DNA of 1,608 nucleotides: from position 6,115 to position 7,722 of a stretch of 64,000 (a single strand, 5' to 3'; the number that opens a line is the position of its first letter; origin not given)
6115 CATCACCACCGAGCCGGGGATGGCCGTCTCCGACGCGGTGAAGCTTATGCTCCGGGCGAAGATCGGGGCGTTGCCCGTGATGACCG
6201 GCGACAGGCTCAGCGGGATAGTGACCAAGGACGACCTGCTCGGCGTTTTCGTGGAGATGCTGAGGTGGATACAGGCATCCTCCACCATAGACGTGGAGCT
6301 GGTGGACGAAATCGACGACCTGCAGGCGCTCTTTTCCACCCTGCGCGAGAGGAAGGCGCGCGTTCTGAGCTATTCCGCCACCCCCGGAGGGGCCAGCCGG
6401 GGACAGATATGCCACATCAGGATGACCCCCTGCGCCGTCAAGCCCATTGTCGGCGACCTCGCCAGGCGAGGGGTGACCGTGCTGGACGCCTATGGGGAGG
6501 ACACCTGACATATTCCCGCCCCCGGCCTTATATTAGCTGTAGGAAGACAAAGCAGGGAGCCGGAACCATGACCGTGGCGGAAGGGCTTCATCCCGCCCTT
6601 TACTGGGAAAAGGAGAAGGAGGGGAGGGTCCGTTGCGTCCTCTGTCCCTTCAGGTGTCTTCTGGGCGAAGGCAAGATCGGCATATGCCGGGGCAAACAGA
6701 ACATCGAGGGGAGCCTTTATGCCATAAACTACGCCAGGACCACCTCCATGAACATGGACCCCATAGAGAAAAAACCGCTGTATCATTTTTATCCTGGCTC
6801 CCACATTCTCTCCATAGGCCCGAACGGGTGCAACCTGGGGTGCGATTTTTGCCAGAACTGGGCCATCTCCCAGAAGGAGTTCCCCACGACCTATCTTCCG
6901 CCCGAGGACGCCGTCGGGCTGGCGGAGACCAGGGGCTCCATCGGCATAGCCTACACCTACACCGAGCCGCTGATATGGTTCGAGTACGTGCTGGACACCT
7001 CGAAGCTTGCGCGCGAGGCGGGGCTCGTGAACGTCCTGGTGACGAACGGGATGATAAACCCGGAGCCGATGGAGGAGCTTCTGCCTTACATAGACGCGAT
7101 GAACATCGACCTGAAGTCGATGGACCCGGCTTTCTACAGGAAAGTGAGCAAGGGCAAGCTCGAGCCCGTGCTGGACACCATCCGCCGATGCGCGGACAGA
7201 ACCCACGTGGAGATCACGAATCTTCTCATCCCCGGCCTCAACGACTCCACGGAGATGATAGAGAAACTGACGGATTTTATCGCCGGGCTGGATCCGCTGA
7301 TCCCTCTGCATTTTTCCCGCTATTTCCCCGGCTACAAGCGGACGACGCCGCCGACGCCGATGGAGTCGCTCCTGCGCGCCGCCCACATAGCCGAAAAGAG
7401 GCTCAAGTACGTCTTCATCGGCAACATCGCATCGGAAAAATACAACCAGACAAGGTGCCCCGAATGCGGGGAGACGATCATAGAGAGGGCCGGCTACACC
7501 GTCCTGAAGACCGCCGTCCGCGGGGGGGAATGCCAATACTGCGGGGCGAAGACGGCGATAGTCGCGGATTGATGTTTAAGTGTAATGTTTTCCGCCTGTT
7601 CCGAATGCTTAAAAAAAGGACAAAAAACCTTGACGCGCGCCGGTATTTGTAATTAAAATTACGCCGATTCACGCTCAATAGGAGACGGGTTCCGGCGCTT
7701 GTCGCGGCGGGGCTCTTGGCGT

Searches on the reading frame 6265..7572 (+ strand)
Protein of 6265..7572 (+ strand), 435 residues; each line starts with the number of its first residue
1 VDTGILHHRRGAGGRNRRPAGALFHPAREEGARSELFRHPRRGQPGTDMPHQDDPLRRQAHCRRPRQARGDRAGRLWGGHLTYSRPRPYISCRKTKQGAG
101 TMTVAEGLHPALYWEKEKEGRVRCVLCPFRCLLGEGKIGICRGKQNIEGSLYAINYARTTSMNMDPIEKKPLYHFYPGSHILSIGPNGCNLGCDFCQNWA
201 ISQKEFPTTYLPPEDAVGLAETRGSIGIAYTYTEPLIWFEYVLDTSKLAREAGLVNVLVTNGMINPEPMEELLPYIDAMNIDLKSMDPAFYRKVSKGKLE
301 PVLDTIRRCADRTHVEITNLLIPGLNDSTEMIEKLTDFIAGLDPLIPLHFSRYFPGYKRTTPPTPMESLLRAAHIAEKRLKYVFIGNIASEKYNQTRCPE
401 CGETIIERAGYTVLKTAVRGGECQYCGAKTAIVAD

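Call 3: search_protein_families(library=pfam, proteins=[window:6265-7572:+], max_evalue=0.01)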
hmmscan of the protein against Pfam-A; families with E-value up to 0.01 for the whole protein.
window:6265-7572:+ (435 aa): 2 families
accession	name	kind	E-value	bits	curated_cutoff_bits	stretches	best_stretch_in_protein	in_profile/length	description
PF04055.27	Radical_SAM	-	9.8e-22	78.3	29.5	1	187-331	5-162/166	Radical SAM superfamily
PF07754.17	HVO_2753_ZBP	-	0.0007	19.8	33.2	1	388-411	8-32/46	Small zinc finger protein HVO_2753-like, Zn-binding pocket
